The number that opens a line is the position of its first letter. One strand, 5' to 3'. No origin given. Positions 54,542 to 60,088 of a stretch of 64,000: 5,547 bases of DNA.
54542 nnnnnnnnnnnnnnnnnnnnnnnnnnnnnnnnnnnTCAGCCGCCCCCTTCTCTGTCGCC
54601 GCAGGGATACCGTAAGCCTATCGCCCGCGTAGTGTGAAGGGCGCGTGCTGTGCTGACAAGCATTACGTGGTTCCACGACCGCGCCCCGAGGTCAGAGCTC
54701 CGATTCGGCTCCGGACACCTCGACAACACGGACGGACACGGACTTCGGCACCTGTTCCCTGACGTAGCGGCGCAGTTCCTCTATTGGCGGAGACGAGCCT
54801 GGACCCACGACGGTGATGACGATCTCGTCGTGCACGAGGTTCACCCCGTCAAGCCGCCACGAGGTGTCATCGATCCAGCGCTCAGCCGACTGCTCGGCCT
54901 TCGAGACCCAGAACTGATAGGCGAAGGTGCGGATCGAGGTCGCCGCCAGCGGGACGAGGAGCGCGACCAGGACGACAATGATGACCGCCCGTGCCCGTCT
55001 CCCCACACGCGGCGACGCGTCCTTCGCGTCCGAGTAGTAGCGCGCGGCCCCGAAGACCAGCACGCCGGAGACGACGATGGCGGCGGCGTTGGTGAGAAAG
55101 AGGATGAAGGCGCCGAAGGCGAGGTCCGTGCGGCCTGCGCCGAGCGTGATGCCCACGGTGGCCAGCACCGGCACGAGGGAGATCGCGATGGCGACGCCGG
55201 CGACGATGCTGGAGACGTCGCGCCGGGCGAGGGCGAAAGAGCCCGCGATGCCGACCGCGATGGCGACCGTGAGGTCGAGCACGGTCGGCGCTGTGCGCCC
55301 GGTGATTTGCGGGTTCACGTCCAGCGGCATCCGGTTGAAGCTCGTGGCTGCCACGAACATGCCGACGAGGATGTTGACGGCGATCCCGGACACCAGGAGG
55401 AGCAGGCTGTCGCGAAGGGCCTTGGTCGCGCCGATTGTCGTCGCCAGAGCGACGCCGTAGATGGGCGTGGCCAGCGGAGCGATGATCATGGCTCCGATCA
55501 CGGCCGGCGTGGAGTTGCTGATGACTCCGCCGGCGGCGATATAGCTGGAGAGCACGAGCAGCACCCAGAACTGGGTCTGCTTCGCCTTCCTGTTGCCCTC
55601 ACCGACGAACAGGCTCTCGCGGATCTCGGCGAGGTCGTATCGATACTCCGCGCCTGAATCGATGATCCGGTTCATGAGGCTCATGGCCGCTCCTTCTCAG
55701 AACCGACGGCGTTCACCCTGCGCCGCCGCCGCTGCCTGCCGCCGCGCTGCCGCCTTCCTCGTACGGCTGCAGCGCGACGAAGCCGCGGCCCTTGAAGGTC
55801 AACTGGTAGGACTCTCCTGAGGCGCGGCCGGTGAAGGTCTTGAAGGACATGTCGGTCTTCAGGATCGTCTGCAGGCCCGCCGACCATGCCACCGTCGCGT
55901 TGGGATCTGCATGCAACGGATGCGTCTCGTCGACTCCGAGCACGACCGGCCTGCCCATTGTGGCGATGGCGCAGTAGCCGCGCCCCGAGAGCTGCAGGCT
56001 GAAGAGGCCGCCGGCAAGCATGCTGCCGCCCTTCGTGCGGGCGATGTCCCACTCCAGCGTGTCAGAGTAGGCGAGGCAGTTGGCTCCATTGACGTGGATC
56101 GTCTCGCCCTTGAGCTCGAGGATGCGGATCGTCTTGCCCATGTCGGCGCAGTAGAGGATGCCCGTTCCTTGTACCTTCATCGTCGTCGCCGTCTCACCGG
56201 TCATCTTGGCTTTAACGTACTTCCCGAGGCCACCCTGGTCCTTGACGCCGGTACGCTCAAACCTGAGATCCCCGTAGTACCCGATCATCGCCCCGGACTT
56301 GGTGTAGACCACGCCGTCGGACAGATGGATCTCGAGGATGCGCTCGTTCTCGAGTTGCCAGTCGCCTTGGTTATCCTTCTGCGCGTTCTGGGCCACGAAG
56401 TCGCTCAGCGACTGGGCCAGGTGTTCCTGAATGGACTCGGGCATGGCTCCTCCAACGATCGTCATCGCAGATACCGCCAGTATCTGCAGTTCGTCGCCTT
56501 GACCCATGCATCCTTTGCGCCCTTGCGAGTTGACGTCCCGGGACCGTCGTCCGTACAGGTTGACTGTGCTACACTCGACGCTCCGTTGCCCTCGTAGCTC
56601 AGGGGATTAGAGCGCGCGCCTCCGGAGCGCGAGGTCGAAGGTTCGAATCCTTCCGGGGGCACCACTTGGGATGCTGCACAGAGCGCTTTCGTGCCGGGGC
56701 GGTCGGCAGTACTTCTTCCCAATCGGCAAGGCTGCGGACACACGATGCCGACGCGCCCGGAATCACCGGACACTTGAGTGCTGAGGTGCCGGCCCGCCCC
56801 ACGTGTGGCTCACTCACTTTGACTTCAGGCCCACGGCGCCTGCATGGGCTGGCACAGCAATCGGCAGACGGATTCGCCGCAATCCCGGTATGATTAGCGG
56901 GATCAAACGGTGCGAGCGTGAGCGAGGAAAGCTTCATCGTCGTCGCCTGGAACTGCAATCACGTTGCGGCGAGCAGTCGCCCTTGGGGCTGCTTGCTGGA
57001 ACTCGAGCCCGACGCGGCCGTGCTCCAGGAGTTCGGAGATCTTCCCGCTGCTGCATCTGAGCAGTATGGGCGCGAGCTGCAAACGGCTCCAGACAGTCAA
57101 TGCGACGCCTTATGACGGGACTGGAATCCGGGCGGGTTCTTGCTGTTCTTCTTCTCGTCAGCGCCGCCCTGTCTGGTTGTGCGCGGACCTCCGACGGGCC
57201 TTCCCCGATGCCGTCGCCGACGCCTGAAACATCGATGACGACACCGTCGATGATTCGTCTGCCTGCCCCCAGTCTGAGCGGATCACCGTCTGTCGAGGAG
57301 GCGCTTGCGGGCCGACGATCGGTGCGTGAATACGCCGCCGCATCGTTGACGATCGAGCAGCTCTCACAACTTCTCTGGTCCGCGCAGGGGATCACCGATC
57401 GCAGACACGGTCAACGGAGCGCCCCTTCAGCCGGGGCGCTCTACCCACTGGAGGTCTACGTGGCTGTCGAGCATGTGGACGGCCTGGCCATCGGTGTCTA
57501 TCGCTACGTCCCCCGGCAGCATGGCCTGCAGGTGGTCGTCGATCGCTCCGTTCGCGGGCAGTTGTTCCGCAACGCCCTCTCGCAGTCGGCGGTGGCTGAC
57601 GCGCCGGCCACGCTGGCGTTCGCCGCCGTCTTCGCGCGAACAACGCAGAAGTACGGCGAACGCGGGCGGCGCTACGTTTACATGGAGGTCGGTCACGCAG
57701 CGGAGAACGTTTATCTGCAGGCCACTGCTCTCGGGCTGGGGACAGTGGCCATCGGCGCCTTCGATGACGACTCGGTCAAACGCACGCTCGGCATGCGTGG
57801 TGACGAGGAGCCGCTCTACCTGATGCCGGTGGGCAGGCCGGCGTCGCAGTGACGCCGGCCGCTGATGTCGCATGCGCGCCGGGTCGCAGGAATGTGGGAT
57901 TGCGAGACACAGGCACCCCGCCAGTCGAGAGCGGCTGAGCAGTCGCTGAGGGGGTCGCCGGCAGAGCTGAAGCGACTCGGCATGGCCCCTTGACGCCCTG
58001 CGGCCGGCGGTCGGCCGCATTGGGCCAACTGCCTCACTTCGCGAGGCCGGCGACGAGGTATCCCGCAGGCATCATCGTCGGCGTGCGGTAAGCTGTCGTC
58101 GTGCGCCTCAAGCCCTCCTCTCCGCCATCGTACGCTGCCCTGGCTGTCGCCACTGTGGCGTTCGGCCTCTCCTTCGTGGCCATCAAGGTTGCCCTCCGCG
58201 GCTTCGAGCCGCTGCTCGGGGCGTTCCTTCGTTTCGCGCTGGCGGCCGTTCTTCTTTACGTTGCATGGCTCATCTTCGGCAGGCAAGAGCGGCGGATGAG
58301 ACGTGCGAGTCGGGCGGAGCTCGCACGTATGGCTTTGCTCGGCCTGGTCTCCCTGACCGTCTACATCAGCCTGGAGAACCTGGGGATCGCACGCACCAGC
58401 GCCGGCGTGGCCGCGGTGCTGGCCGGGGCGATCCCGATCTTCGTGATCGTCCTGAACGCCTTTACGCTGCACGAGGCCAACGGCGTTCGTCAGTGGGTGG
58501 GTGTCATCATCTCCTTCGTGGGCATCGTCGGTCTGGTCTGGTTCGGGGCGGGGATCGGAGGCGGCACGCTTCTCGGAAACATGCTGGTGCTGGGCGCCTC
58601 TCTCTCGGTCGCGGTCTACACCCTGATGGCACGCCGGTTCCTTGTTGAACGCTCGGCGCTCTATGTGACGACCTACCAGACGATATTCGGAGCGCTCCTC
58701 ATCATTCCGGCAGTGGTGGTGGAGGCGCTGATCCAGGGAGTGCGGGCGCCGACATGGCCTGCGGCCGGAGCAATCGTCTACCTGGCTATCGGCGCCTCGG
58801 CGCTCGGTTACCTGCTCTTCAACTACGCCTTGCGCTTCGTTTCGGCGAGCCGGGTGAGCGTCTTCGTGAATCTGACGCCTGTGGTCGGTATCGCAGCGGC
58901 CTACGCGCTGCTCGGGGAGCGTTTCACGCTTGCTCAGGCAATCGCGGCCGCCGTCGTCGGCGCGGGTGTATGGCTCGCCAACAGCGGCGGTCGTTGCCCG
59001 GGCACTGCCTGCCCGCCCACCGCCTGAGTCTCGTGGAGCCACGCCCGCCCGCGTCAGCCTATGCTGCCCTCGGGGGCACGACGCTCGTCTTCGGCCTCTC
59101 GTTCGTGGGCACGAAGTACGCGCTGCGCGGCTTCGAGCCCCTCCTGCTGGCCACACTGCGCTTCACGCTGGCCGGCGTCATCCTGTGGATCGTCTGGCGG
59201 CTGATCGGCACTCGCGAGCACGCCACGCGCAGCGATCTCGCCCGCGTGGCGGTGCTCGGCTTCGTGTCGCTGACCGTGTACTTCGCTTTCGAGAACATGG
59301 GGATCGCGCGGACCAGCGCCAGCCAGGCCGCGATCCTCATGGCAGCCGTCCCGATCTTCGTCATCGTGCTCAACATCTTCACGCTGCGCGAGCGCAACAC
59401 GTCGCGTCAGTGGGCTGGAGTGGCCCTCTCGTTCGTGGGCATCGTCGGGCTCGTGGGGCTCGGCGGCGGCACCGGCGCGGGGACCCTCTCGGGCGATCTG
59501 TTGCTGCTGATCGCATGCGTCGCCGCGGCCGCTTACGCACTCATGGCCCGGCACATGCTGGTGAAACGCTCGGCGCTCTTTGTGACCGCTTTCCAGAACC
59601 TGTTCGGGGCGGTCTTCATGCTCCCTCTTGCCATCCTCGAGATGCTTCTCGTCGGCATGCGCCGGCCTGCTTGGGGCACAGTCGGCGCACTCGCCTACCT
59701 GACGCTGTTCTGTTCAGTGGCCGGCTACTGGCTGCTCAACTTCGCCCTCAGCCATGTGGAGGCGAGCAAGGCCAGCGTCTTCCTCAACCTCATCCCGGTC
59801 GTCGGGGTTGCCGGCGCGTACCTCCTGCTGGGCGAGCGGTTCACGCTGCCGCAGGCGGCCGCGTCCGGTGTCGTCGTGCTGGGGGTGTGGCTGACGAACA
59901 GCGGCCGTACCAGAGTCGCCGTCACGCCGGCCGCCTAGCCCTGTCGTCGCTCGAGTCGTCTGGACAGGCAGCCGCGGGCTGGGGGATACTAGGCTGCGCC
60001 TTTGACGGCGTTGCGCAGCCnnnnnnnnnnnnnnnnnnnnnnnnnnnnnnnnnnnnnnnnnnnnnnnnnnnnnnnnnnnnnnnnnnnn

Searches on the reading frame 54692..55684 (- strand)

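Call 15: search_protein_families(library=pfam, proteins=[window:54692-55684:-], max_evalue=0.01)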
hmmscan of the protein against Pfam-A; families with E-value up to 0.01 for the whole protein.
window:54692-55684:- (330 aa): 1 family
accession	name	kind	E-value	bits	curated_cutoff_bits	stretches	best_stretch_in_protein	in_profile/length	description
PF04087.19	DUF389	-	2e-32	112.5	23.9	1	66-205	1-137/137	Domain of unknown function (DUF389)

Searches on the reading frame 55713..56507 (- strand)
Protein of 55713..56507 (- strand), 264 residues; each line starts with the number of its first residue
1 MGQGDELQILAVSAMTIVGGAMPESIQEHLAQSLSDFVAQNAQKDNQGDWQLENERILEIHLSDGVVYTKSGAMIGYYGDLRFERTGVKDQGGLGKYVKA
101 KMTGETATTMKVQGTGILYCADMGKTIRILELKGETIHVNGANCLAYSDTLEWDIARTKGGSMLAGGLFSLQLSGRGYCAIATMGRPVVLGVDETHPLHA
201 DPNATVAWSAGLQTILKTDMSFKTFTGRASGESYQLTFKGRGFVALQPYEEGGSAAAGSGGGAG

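Call 15: search_protein_families(library=pfam, proteins=[window:55713-56507:-], max_evalue=0.01)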
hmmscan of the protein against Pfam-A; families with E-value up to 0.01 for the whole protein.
window:55713-56507:- (264 aa): 1 family
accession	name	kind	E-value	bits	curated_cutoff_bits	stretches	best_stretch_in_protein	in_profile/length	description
PF01987.23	AIM24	-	2.4e-33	116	25.7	1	53-248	4-204/205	Mitochondrial biogenesis AIM24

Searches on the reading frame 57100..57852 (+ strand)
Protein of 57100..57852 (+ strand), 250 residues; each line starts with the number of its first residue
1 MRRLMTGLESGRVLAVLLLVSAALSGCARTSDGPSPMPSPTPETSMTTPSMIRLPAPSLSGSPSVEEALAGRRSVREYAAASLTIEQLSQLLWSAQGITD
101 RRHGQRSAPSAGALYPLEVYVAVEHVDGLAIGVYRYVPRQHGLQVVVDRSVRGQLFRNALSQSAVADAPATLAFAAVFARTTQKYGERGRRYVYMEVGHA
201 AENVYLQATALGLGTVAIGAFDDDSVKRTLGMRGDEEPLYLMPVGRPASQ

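Call 51: search_protein_families(library=pfam, proteins=[window:57100-57852:+], max_evalue=0.01)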
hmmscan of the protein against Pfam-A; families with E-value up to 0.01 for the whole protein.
window:57100-57852:+ (250 aa): 2 families
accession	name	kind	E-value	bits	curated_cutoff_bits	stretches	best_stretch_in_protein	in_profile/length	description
PF00881.29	Nitroreductase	-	1.7e-33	116.6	23.5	1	70-246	2-167/167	Nitroreductase family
PF14512.11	TM1586_NiRdase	-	7.6e-05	22.9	27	0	193-249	80-135/215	Putative TM nitroreductase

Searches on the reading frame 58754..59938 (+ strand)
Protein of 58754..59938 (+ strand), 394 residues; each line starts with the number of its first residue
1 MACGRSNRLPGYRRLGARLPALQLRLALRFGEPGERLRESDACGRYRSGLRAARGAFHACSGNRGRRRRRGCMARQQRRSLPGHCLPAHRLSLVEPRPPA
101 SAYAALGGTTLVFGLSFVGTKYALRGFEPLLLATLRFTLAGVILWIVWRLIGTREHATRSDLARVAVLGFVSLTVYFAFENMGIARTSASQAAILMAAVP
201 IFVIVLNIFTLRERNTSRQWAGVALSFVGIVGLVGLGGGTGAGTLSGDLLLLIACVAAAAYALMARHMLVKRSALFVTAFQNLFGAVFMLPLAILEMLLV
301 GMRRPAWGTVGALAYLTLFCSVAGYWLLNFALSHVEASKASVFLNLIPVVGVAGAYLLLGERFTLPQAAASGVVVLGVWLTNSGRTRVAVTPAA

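Call 15: search_protein_families(library=pfam, proteins=[window:58754-59938:+], max_evalue=0.01)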
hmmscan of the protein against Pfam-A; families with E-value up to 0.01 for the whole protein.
window:58754-59938:+ (394 aa): 2 families
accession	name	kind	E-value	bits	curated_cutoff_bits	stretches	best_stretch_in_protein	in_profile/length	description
PF00892.27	EamA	-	1.3e-45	155.4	28.2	2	246-382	2-134/135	EamA-like transporter family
PF03151.22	TPT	-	1.4e-06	28.3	30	1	120-295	21-198/291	Triose-phosphate Transporter family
